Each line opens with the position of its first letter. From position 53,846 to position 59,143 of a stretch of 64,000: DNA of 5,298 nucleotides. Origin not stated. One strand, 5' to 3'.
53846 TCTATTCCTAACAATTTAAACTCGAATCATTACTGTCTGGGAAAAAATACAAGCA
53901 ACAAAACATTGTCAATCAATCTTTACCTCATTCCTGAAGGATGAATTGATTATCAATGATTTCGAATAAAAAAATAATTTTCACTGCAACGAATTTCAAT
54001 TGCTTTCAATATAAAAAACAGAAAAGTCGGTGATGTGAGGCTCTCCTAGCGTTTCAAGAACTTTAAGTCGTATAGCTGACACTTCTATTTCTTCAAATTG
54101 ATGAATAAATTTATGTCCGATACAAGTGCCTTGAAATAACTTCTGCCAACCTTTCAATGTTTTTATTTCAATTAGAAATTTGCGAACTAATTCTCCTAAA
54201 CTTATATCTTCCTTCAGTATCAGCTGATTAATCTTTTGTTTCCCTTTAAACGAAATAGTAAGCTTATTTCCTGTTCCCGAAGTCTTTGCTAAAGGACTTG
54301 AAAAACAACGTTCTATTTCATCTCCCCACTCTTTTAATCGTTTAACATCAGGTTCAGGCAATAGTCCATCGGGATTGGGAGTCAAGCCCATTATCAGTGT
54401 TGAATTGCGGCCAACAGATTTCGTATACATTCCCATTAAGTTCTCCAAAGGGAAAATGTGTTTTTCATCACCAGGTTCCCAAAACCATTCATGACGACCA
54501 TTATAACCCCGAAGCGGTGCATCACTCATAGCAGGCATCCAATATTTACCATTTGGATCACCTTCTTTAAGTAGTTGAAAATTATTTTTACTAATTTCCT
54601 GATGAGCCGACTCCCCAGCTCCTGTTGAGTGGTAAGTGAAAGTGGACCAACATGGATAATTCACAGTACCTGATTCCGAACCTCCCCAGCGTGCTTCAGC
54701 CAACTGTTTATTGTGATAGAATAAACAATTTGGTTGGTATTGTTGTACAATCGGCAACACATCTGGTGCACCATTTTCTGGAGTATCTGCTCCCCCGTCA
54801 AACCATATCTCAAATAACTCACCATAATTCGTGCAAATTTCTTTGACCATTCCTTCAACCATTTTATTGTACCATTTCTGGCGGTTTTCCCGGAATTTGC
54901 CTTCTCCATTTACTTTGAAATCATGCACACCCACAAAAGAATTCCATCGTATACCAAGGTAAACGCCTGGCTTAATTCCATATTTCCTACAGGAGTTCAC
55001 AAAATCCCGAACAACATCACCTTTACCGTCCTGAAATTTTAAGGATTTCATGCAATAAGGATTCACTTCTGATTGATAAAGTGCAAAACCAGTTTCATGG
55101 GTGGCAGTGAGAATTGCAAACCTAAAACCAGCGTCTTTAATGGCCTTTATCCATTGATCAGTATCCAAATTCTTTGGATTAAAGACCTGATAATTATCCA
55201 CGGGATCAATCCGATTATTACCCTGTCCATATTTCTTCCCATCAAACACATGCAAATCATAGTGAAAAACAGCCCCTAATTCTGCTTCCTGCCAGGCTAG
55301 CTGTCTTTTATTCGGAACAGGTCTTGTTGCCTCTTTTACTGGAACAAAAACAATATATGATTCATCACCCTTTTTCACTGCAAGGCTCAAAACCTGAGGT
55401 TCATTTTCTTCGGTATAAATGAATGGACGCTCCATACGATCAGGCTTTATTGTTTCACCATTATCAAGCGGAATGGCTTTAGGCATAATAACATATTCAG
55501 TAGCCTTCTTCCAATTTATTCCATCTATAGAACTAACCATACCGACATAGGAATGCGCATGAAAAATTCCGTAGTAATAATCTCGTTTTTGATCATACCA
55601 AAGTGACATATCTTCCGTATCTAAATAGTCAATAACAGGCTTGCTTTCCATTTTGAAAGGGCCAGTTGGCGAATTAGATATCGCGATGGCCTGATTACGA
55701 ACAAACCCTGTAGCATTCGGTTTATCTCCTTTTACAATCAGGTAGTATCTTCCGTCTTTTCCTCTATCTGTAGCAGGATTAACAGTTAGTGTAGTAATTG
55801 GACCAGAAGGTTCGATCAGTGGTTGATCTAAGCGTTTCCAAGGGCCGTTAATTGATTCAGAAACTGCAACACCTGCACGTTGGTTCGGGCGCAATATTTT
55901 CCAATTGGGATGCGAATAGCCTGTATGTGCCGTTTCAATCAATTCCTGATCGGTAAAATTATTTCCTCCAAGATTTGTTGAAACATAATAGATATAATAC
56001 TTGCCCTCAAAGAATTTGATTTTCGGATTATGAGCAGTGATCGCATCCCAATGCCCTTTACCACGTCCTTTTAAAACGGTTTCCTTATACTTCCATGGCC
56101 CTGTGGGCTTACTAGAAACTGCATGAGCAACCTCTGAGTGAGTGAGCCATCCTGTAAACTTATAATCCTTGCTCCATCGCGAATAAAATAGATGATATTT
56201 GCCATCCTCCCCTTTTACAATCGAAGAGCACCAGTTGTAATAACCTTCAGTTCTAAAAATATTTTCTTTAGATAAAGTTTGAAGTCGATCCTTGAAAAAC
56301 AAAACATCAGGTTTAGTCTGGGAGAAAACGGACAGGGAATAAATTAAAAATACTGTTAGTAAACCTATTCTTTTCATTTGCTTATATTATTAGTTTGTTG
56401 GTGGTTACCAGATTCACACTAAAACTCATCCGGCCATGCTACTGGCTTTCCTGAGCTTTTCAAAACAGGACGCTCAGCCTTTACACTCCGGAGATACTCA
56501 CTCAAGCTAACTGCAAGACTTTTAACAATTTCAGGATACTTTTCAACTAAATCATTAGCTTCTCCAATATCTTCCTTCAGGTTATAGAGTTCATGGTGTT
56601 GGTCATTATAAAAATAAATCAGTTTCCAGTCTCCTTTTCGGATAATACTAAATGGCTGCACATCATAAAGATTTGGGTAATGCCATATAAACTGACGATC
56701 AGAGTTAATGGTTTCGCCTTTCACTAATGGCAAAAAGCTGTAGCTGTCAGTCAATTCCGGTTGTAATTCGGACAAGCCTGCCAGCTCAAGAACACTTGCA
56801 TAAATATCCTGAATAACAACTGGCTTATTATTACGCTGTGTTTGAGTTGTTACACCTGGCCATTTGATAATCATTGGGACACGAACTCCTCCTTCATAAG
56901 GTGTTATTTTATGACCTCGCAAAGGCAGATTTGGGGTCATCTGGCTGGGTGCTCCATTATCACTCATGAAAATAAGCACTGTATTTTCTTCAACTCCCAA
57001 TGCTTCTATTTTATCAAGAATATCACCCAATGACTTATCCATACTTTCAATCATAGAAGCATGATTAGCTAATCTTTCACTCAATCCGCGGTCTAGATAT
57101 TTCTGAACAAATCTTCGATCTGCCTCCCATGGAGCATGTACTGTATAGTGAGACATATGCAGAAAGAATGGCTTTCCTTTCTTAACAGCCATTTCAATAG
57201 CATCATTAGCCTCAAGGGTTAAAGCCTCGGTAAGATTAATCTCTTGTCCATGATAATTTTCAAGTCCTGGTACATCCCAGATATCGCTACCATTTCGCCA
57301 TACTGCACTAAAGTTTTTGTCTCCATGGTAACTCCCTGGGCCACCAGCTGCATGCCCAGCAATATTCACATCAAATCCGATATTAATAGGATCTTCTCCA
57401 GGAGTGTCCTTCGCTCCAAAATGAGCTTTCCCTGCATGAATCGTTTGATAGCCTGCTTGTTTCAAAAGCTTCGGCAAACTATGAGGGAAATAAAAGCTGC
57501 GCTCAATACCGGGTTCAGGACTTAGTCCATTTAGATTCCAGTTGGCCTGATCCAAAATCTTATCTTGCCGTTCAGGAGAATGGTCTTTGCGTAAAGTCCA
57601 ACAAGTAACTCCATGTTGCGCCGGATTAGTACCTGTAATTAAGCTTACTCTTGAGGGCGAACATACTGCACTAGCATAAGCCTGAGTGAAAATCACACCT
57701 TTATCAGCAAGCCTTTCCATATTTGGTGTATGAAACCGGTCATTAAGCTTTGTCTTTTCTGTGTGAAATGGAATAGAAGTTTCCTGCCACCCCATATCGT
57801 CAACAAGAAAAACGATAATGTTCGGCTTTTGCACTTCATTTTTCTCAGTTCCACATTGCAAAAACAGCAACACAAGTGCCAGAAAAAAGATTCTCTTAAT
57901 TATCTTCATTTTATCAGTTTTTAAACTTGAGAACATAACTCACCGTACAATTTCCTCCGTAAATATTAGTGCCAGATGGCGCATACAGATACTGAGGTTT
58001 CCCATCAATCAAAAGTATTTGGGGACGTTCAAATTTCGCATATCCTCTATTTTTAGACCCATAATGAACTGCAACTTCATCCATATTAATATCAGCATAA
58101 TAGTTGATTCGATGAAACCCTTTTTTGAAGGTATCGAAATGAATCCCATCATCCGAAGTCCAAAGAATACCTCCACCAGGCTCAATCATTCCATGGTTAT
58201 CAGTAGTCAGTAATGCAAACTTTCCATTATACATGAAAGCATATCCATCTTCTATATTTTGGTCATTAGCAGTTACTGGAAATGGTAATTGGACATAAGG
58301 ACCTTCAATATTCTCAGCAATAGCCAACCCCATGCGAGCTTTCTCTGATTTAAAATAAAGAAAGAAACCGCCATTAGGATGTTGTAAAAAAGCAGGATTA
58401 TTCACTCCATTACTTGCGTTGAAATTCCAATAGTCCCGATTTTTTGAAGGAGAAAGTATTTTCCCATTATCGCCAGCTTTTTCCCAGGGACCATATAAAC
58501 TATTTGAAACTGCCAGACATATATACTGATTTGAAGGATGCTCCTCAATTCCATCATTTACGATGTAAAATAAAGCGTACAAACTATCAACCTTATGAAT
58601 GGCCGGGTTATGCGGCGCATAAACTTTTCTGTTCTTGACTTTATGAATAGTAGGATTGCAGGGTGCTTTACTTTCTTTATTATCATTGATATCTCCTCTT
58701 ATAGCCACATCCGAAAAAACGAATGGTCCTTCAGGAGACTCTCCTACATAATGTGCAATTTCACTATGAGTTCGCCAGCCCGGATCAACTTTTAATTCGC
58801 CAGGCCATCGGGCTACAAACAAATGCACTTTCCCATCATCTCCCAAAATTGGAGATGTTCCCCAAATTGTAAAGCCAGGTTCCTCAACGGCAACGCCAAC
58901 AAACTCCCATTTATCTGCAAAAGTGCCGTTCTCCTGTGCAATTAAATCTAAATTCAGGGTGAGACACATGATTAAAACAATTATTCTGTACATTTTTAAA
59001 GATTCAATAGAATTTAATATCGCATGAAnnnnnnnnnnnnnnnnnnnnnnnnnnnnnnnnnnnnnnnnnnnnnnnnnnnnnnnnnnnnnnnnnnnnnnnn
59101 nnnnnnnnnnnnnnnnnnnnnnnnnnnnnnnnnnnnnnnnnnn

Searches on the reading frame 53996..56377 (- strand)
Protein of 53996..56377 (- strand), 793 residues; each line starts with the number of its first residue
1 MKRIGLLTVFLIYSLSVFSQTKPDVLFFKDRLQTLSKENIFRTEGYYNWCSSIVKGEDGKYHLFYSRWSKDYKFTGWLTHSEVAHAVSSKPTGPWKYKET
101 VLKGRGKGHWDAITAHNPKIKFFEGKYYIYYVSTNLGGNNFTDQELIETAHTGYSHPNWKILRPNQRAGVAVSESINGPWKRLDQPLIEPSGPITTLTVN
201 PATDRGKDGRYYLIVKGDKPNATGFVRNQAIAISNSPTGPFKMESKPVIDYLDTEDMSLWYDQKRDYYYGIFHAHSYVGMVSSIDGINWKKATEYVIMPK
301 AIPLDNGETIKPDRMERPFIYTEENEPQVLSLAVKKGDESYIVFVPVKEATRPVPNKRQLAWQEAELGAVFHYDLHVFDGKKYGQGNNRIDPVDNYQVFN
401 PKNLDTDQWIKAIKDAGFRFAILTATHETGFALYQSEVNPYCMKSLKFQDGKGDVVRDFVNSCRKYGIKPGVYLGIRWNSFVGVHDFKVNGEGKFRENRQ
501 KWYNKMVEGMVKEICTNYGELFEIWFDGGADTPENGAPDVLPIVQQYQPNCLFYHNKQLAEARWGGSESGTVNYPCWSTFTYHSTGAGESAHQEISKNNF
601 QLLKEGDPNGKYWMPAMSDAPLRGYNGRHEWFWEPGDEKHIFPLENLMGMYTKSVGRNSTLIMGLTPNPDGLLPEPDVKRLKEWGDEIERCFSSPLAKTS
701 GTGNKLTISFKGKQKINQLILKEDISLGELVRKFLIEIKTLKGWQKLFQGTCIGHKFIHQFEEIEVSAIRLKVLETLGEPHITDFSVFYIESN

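Call 4: search_protein_families(library=pfam, proteins=[window:53996-56377:-], max_evalue=0.01)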
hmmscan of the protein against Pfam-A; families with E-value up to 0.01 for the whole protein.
window:53996-56377:- (793 aa): 3 families
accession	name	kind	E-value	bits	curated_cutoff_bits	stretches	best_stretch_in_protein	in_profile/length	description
PF01120.23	Alpha_L_fucos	-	1.8e-28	100.4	25.2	1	376-686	69-338/345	Alpha-L-fucosidase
PF04616.20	Glyco_hydro_43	-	1.6e-07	31.4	32.2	1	85-221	36-144/288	Glycosyl hydrolases family 43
PF14871.12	GHL6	-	0.00065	20.3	35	1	406-480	2-70/132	Hypothetical glycosyl hydrolase 6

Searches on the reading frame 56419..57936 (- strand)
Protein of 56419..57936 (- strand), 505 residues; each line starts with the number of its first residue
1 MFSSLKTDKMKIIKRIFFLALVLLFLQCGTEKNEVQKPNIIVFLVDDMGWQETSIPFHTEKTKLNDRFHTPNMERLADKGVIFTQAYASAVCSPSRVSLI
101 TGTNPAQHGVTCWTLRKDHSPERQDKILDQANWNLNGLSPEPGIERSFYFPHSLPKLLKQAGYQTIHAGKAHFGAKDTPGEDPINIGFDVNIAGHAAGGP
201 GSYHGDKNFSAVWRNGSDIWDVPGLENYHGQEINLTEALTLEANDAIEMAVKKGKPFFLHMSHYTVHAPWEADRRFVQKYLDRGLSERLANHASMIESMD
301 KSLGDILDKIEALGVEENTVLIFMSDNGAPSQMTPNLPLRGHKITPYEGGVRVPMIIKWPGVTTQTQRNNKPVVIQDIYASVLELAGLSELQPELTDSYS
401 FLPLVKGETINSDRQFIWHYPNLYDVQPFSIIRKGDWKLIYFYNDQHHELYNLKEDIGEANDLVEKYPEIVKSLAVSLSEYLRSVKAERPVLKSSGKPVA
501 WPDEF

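Call 7: search_protein_families(library=pfam, proteins=[window:56419-57936:-], max_evalue=0.001)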
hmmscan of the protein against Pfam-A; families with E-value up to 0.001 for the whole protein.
window:56419-57936:- (505 aa): 4 families
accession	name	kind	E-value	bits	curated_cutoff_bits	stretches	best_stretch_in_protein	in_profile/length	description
PF00884.28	Sulfatase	-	2.5e-48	165.4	25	1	38-387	1-300/301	Sulfatase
PF16347.10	SGSH_C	-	2.2e-17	64.1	29.3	1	347-480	12-150/154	N-sulphoglucosamine sulphohydrolase, C-terminal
PF01663.27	Phosphodiest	-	2e-11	44.5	23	1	67-332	16-224/342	Type I phosphodiesterase / nucleotide pyrophosphatase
PF14707.11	Sulfatase_C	-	2.4e-05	25.4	30.9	0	413-495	2-106/127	C-terminal region of aryl-sulfatase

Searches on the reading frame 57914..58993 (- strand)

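Call 7: search_protein_families(library=pfam, proteins=[window:57914-58993:-], max_evalue=0.001)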
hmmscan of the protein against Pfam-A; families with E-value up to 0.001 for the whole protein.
window:57914-58993:- (359 aa): 1 family
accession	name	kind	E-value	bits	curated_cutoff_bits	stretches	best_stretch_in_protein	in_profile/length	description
PF04616.20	Glyco_hydro_43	-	1.3e-05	25.1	32.2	0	203-258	72-133/288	Glycosyl hydrolases family 43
